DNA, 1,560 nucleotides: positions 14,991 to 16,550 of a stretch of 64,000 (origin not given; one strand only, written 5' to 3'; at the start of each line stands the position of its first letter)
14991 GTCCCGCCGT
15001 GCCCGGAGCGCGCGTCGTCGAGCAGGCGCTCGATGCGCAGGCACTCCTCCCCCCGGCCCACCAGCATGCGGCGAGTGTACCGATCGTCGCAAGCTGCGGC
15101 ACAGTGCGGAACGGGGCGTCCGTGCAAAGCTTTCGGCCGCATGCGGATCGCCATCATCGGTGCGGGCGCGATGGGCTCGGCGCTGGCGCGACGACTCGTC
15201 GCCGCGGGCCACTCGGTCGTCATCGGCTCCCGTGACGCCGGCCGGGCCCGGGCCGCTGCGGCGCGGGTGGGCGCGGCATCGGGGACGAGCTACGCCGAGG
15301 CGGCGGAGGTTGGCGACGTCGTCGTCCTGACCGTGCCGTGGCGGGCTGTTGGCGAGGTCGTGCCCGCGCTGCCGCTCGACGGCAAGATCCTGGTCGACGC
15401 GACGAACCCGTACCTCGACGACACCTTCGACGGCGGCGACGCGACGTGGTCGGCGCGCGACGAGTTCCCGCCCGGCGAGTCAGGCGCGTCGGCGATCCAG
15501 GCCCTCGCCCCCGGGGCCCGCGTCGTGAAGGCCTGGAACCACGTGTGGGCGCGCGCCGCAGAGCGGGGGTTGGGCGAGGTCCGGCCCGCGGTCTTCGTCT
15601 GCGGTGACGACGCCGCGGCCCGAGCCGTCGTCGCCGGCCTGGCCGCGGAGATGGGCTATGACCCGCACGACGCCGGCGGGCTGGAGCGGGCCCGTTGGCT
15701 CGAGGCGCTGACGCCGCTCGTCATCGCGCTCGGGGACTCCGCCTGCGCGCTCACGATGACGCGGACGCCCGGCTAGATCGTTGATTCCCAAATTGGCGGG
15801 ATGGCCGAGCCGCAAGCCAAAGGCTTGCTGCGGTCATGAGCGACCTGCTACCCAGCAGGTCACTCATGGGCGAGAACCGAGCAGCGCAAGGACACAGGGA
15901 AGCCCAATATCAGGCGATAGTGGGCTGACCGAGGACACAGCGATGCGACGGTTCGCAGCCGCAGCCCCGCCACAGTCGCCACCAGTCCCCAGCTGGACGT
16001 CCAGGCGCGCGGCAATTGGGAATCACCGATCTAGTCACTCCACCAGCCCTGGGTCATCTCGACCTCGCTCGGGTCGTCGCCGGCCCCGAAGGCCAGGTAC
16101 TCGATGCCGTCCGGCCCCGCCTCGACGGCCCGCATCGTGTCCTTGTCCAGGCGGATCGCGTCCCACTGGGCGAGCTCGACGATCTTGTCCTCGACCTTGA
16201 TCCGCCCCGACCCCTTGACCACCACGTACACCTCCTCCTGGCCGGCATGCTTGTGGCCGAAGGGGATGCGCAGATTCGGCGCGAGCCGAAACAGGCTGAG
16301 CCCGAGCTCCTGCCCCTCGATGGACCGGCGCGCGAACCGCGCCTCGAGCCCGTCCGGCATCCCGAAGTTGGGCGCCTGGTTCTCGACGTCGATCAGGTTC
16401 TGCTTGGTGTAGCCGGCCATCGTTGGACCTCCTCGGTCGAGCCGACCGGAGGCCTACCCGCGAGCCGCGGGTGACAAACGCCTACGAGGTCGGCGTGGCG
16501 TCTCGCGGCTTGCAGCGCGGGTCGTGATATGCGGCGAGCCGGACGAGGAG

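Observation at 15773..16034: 254-bp TIR-bounded non-coding element inserted in a CTAG shared by two convergent genes (MITE candidate)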

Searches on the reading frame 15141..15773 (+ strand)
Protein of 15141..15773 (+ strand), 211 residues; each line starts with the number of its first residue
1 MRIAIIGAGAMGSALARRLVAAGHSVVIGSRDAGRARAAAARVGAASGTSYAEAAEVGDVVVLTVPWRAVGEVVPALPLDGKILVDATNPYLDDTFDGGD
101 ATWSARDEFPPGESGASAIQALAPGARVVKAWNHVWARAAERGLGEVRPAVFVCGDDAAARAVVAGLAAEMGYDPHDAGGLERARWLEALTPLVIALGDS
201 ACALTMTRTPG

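Call 12: search_protein_families(library=pfam, proteins=[window:15141-15773:+])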
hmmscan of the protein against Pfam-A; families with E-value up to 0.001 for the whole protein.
seq(211 aa): 11 families
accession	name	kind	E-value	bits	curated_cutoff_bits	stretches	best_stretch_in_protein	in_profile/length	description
PF03807.23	F420_oxidored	-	2.7e-23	82.8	21.6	1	2-90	1-94/94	NADP oxidoreductase coenzyme F420-dependent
PF03446.21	NAD_binding_2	-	2.9e-10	40.8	21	1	2-94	1-99/161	NAD binding domain of 6-phosphogluconate dehydrogenase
PF07991.19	KARI_N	-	2.5e-07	30.8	20.6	1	2-73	6-76/165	Acetohydroxy acid isomeroreductase, NADPH-binding domain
PF02826.25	2-Hacid_dh_C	-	3.6e-05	23.7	25.1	1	2-67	38-101/178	D-isomer specific 2-hydroxyacid dehydrogenase, NAD binding domain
PF02558.23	ApbA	-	5.5e-05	23.3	22.2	1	3-39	1-36/150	Ketopantoate reductase PanE/ApbA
PF01488.26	Shikimate_DH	-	0.00015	22.3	24.3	1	2-47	14-65/138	Shikimate / quinate 5-dehydrogenase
PF01210.29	NAD_Gly3P_dh_N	-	0.00021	21.8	23.1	0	3-35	2-34/158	NAD-dependent glycerol-3-phosphate dehydrogenase N-terminus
PF10727.15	Rossmann-like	-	0.00026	21.2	23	1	2-77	16-92/131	Rossmann-like domain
PF02737.24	3HCDH_N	-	0.00031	21.1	22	1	3-45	2-44/180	3-hydroxyacyl-CoA dehydrogenase, NAD binding domain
PF02254.24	TrkA_N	-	0.00046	20.9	23.8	0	3-43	1-41/116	TrkA-N domain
PF01408.29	GFO_IDH_MocA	-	0.0005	21.2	24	1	1-66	1-71/120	Oxidoreductase family, NAD-binding Rossmann fold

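Call 33: find_homologous_proteins(query=window:15141-15773:+, max_evalue=1e-30)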
Query seq(211 aa) (211 aa): 46 proteins with E <= 1e-30 among 8000 candidates.
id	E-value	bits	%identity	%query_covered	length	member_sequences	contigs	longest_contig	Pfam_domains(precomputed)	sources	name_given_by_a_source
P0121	1.3e-127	442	100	100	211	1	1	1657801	PF03446.22,PF03807.24,PF07991.19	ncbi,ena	-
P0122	6.1e-113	394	90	100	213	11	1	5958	PF03446.22,PF02826.26,PF03807.24,PF07991.19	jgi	jgi:8-hydroxy-5-deazaflavin:NADPH oxidoreductase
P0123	1.6e-111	389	89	99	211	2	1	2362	PF03446.22,PF02826.26,PF03807.24,PF07991.19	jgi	jgi:hypothetical protein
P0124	1.9e-104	366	82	100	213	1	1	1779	PF02558.23,PF03446.22,PF02826.26,PF01210.30,PF03807.24,PF07991.19,PF01488.27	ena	-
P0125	4.2e-104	365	83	100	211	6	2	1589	PF02558.23,PF03446.22,PF02826.26,PF01210.30,PF03807.24,PF07991.19,PF01488.27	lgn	-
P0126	4.3e-103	362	81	99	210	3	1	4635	PF10727.16,PF02558.23,PF03446.22,PF02826.26,PF01210.30,PF03807.24,PF07991.19,PF01488.27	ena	-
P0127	7.7e-103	361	82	100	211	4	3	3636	PF02558.23,PF03446.22,PF02826.26,PF01210.30,PF03807.24,PF07991.19,PF01488.27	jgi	jgi:8-hydroxy-5-deazaflavin:NADPH oxidoreductase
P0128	8.9e-102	357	79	99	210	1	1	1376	PF10727.16,PF02558.23,PF03446.22,PF02826.26,PF01210.30,PF03807.24,PF07991.19,PF01488.27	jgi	jgi:8-hydroxy-5-deazaflavin:NADPH oxidoreductase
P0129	1.1e-101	357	81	100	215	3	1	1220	PF10727.16,PF02558.23,PF03446.22,PF02826.26,PF01210.30,PF03807.24,PF07991.19,PF01488.27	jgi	jgi:8-hydroxy-5-deazaflavin:NADPH oxidoreductase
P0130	9.5e-100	351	79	100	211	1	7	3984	PF10727.16,PF02558.23,PF03446.22,PF02826.26,PF01210.30,PF03807.24,PF02737.25,PF07991.19,PF01488.27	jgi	jgi:NADPH-dependent F420 reductase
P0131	6.8e-98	345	79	100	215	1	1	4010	PF03446.22,PF01210.30,PF03807.24,PF07991.19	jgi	-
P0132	1.3e-92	327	73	100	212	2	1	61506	PF10727.16,PF02558.23,PF03446.22,PF01210.30,PF03807.24,PF07991.19,PF01488.27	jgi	jgi:8-hydroxy-5-deazaflavin:NADPH oxidoreductase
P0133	3.0e-91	323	79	95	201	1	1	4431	PF03446.22,PF03807.24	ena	-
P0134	1.8e-90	320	71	100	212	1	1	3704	PF10727.16,PF03446.22,PF01210.30,PF03807.24,PF07991.19,PF01488.27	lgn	-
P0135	9.1e-90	318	76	95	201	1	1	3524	PF03807.24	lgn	-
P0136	4.2e-89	316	73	100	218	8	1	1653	PF02558.23,PF03446.22,PF01210.30,PF03807.24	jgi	jgi:NADPH-dependent F420 reductase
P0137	4.2e-89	316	72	100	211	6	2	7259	PF10727.16,PF02558.23,PF03446.22,PF01210.30,PF03807.24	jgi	jgi:8-hydroxy-5-deazaflavin:NADPH oxidoreductase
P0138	4.7e-89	316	71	99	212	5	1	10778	PF02558.23,PF03446.22,PF03807.24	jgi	jgi:hypothetical protein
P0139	1.3e-88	314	72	100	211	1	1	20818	PF03446.22,PF03807.24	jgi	jgi:NADPH-dependent F420 reductase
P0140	4.5e-87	309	67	99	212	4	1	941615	PF10727.16,PF03446.22,PF02826.26,PF01210.30,PF03807.24,PF01488.27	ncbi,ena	-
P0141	7.5e-87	308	69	99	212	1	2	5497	PF10727.16,PF02558.23,PF03446.22,PF01210.30,PF03435.25,PF03807.24,PF02737.25,PF07991.19,PF01488.27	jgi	jgi:NADPH-dependent F420 reductase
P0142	7.6e-85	302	71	94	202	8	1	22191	PF03446.22,PF03807.24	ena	-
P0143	1.0e-84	302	68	100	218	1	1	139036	PF10727.16,PF03446.22,PF01210.30,PF03807.24,PF07991.19,PF01488.27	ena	-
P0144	2.8e-84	300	71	95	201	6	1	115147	PF03807.24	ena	-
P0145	2.9e-83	297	71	95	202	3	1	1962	PF03446.22,PF03807.24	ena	-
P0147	4.7e-70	254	78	74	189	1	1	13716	PF03446.22,PF02826.26,PF01210.30,PF03807.24,PF07991.19,PF01488.27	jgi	jgi:predicted dinucleotide-binding enzyme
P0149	4.9e-44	169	51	94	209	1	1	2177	PF03446.22,PF03807.24,PF01488.27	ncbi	-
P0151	9.1e-42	161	51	93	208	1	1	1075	PF03446.22,PF03807.24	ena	-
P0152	9.7e-42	161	50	93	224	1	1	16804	PF03807.24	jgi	jgi:8-hydroxy-5-deazaflavin:NADPH oxidoreductase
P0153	7.4e-41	158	48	94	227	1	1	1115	PF03446.22,PF03807.24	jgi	jgi:8-hydroxy-5-deazaflavin:NADPH oxidoreductase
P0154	6.5e-40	155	50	94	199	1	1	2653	PF03446.22,PF01210.30,PF03807.24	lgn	-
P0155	1.5e-39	154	52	93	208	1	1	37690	PF03807.24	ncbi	-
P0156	4.2e-35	139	44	93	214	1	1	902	PF03446.22,PF03807.24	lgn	-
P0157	1.2e-34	138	62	52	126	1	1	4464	PF10727.16,PF03446.22,PF01210.30,PF03435.25,PF03807.24,PF02737.25,PF07991.19,PF01488.27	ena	-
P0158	2.7e-34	137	47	94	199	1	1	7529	PF01408.29,PF03446.22,PF01210.30,PF03435.25,PF03807.24,PF07991.19,PF01488.27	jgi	jgi:8-hydroxy-5-deazaflavin:NADPH oxidoreductase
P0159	7.8e-34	135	47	93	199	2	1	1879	PF10727.16,PF03446.22,PF03807.24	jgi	jgi:NADPH-dependent F420 reductase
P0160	8.7e-34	135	45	94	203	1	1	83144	PF03446.22,PF03807.24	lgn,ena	-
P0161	1.1e-33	135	44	93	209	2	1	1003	PF03446.22,PF03807.24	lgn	-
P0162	5.6e-33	133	46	95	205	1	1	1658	PF03446.22,PF03807.24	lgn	-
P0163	1.0e-31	128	47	89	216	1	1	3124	PF02153.24,PF03446.22,PF03807.24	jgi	jgi:8-hydroxy-5-deazaflavin:NADPH oxidoreductase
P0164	1.3e-31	128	45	93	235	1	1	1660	PF03446.22,PF01210.30,PF03807.24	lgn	-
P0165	1.8e-31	128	51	93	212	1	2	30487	PF10727.16,PF03446.22,PF03807.24,PF07991.19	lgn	-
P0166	6.2e-31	126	48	99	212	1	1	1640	PF03807.24,PF07991.19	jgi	jgi:hypothetical protein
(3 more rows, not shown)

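Call 34: find_encoding_contigs(protein=P0122, flank=5000, max_places=3)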
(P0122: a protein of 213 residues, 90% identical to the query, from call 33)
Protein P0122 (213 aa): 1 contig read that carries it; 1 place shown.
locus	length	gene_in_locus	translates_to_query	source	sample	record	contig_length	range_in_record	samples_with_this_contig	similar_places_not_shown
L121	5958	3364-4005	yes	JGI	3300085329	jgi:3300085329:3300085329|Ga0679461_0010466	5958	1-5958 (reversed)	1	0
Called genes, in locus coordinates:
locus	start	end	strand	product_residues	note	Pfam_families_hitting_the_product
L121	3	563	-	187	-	?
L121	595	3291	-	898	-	PF13191:AAA_16, PF08281:Sigma70_r4_2 (faint), PF00196:GerE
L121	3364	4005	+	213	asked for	PF02826:2-Hacid_dh_C (weak), PF03446:NAD_binding_2, PF03807:F420_oxidored, PF07991:KARI_N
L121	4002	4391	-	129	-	-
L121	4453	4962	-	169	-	PF12802:MarR_2, PF22381:Staph_reg_Sar_Rot (faint), PF25213:HVO_A0261_N (weak), PF01047:MarR, PF13412:HTH_24 (weak), PF13463:HTH_27, PF09339:HTH_IclR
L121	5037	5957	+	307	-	?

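Call 35: find_encoding_contigs(protein=P0133, flank=5000, max_places=3)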
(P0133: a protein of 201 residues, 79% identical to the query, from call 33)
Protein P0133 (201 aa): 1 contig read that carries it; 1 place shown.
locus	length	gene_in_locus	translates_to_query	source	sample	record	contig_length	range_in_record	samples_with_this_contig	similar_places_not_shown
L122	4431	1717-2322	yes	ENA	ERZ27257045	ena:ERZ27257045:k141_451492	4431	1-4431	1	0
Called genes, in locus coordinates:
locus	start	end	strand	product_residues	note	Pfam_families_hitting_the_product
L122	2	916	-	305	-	?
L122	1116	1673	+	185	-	-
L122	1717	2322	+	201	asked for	PF03446:NAD_binding_2 (faint), PF03807:F420_oxidored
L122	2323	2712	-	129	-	-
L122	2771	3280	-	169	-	PF25213:HVO_A0261_N (weak), PF12802:MarR_2, PF01047:MarR, PF13412:HTH_24 (weak), PF13463:HTH_27, PF09339:HTH_IclR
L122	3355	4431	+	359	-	?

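Call 36: find_encoding_contigs(protein=P0147, flank=6000, max_places=3)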
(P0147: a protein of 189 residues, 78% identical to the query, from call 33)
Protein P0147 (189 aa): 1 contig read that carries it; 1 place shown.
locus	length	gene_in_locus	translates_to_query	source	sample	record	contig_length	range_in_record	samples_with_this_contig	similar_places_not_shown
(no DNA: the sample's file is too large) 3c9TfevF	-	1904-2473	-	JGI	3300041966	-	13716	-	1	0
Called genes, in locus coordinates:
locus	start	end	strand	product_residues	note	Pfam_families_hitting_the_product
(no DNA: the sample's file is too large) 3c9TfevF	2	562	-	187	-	?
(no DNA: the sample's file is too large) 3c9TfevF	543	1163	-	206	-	PF07638:Sigma70_ECF, PF04542:Sigma70_r2, PF08281:Sigma70_r4_2, PF04545:Sigma70_r4 (weak)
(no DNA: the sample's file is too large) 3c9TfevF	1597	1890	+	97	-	-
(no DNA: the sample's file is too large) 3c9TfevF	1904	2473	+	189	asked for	PF01210:NAD_Gly3P_dh_N (faint), PF01488:Shikimate_DH (weak), PF02826:2-Hacid_dh_C (weak), PF03446:NAD_binding_2, PF03807:F420_oxidored, PF07991:KARI_N (weak)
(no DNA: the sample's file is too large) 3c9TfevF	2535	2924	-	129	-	PF07883:Cupin_2 (weak)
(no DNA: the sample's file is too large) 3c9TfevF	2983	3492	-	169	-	PF12802:MarR_2, PF25213:HVO_A0261_N (weak), PF01047:MarR, PF13412:HTH_24 (weak), PF13463:HTH_27, PF09339:HTH_IclR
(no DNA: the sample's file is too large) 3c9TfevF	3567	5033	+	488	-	PF07690:MFS_1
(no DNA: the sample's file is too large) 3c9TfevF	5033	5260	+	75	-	-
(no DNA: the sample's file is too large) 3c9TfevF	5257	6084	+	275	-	PF00106:adh_short, PF08659:KR (weak), PF13561:adh_short_C2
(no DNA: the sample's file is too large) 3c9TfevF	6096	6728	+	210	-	PF01135:PCMT, PF13489:Methyltransf_23, PF01209:Ubie_methyltran, PF13847:Methyltransf_31, PF08241:Methyltransf_11, PF08242:Methyltransf_12, PF13649:Methyltransf_25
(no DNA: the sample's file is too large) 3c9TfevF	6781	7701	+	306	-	PF01619:Pro_dh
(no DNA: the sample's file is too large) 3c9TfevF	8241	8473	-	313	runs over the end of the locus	PF00291:PALP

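Call 54: find_encoding_contigs(protein=P0123, flank=3000, max_places=4)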
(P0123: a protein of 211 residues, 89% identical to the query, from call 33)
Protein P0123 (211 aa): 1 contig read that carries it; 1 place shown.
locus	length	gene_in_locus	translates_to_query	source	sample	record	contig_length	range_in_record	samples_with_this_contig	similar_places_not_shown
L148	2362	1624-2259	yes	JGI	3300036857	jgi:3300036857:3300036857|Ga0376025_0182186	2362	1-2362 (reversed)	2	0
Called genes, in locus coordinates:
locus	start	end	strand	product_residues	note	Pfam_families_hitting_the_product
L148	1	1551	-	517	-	?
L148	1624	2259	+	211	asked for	PF02826:2-Hacid_dh_C (weak), PF03446:NAD_binding_2, PF03807:F420_oxidored, PF07991:KARI_N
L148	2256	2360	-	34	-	?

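Call 55: find_encoding_contigs(protein=P0130, flank=3000, max_places=8)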
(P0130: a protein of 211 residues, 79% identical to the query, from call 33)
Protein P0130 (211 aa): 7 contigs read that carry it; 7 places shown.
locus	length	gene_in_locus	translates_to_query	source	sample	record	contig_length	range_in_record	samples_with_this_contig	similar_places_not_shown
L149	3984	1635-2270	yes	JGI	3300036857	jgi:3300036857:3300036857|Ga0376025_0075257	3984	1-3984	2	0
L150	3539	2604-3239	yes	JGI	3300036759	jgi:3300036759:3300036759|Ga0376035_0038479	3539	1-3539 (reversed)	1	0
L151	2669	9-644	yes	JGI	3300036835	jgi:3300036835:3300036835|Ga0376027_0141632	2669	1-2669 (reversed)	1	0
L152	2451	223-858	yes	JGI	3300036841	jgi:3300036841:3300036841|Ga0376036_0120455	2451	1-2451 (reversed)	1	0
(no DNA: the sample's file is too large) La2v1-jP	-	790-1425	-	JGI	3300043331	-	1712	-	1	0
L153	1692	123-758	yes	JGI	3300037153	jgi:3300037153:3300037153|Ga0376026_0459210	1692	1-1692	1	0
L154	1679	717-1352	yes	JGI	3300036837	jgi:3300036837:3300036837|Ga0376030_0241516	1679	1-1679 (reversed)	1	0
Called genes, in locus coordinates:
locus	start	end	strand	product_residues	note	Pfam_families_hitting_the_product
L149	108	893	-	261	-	-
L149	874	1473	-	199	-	PF07638:Sigma70_ECF, PF04542:Sigma70_r2, PF08281:Sigma70_r4_2, PF04545:Sigma70_r4 (weak)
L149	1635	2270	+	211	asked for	PF01488:Shikimate_DH (weak), PF02558:ApbA (weak), PF02737:3HCDH_N (weak), PF02826:2-Hacid_dh_C (weak), PF03446:NAD_binding_2, PF03807:F420_oxidored, PF07991:KARI_N, PF10727:Rossmann-like (weak), +1 more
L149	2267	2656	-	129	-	-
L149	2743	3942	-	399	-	PF00480:ROK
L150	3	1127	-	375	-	?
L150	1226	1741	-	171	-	-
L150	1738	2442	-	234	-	PF07638:Sigma70_ECF, PF04542:Sigma70_r2, PF08281:Sigma70_r4_2 (weak)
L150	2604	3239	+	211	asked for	PF01488:Shikimate_DH (weak), PF02558:ApbA (weak), PF02737:3HCDH_N (weak), PF02826:2-Hacid_dh_C (weak), PF03446:NAD_binding_2, PF03807:F420_oxidored, PF07991:KARI_N, PF10727:Rossmann-like (weak), +1 more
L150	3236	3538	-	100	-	?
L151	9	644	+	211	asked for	PF01488:Shikimate_DH (weak), PF02558:ApbA (weak), PF02737:3HCDH_N (weak), PF02826:2-Hacid_dh_C (weak), PF03446:NAD_binding_2, PF03807:F420_oxidored, PF07991:KARI_N, PF10727:Rossmann-like (weak), +1 more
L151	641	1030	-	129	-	-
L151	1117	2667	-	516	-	?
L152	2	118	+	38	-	?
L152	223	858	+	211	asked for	PF01488:Shikimate_DH (weak), PF02558:ApbA (weak), PF02737:3HCDH_N (weak), PF02826:2-Hacid_dh_C (weak), PF03446:NAD_binding_2, PF03807:F420_oxidored, PF07991:KARI_N, PF10727:Rossmann-like (weak), +1 more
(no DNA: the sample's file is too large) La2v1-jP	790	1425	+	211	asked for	PF01488:Shikimate_DH (weak), PF02558:ApbA (weak), PF02737:3HCDH_N (weak), PF02826:2-Hacid_dh_C (weak), PF03446:NAD_binding_2, PF03807:F420_oxidored, PF07991:KARI_N, PF10727:Rossmann-like (weak), +1 more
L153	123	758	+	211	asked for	PF01488:Shikimate_DH (weak), PF02558:ApbA (weak), PF02737:3HCDH_N (weak), PF02826:2-Hacid_dh_C (weak), PF03446:NAD_binding_2, PF03807:F420_oxidored, PF07991:KARI_N, PF10727:Rossmann-like (weak), +1 more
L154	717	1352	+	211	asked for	PF01488:Shikimate_DH (weak), PF02558:ApbA (weak), PF02737:3HCDH_N (weak), PF02826:2-Hacid_dh_C (weak), PF03446:NAD_binding_2, PF03807:F420_oxidored, PF07991:KARI_N, PF10727:Rossmann-like (weak), +1 more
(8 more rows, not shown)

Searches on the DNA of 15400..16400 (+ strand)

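Call 5: search_rna_families(source=window, start=15400, end=16400, threshold=evalue, max_evalue=10)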
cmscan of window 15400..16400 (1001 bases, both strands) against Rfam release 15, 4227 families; matches with E-value up to 10: 1.
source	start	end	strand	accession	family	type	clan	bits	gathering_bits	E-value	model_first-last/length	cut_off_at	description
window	15844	15859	-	RF03131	L25-Gammaproteobacteria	Cis-reg; leader;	-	15.4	34.1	4.6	1-26/26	no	L25-Gammaproteobacteria ribosomal protein leader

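Call 13: search_dna_similar(query=window:15765-16042:+, collection=plasmids, mode=distant, max_evalue=0.01, max_rows=40)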
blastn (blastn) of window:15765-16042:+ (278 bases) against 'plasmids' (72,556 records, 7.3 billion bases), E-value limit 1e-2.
No match.
